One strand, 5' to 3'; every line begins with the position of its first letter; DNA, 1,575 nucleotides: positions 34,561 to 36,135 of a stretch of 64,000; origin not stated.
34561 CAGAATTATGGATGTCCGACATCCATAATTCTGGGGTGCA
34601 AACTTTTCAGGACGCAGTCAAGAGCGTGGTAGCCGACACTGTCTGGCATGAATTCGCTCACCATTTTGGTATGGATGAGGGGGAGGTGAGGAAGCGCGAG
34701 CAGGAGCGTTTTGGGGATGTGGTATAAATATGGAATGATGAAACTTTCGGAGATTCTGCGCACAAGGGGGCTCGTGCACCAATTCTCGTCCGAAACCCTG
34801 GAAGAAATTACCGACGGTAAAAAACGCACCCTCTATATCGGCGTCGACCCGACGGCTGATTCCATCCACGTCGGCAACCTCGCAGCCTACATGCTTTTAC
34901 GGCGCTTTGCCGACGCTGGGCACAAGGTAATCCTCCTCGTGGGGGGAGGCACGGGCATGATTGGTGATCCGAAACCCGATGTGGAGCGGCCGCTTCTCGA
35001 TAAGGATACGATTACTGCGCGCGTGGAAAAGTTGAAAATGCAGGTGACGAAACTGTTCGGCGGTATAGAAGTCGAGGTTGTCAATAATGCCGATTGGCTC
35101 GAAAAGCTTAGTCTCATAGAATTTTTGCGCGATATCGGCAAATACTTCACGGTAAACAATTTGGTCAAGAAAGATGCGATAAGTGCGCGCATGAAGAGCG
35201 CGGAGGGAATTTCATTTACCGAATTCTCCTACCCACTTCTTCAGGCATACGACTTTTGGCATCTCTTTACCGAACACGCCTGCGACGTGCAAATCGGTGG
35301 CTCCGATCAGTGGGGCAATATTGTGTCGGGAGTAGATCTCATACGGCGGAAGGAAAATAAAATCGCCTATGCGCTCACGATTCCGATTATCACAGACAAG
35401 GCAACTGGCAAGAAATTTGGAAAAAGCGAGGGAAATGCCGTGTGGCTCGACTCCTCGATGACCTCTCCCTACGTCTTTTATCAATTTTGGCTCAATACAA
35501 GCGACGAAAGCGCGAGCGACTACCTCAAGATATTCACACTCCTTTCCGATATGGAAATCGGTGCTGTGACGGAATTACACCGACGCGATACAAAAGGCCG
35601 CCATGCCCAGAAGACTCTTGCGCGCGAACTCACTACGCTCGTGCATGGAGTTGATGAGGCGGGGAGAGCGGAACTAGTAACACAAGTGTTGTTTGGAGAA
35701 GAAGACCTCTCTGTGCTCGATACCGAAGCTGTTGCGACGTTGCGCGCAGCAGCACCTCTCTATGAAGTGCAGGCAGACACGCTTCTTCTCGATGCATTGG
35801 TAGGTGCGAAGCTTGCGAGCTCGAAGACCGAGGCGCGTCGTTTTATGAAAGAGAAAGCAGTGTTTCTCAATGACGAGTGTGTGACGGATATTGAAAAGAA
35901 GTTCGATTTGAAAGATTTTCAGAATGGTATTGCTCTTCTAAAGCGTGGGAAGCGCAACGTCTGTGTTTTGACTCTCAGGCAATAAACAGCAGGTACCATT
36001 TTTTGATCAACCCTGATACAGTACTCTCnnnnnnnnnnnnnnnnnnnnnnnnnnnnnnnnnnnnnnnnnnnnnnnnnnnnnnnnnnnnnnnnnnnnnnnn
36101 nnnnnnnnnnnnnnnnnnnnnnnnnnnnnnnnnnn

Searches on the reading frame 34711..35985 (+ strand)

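Call 89: search_protein_families(library=pfam, proteins=[window:34711-35985:+], max_evalue=0.00001)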
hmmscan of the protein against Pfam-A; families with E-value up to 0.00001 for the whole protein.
window:34711-35985:+ (424 aa): 2 families
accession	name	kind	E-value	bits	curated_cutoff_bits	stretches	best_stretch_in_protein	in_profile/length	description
PF00579.31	tRNA-synt_1b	-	1.7e-78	264.3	21.1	1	37-328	4-291/292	tRNA synthetases class I (W and Y)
PF22421.1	SYY_C-terminal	-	7.9e-12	45.4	27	1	347-419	8-82/83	Tyrosine--tRNA ligase SYY-like C-terminal domain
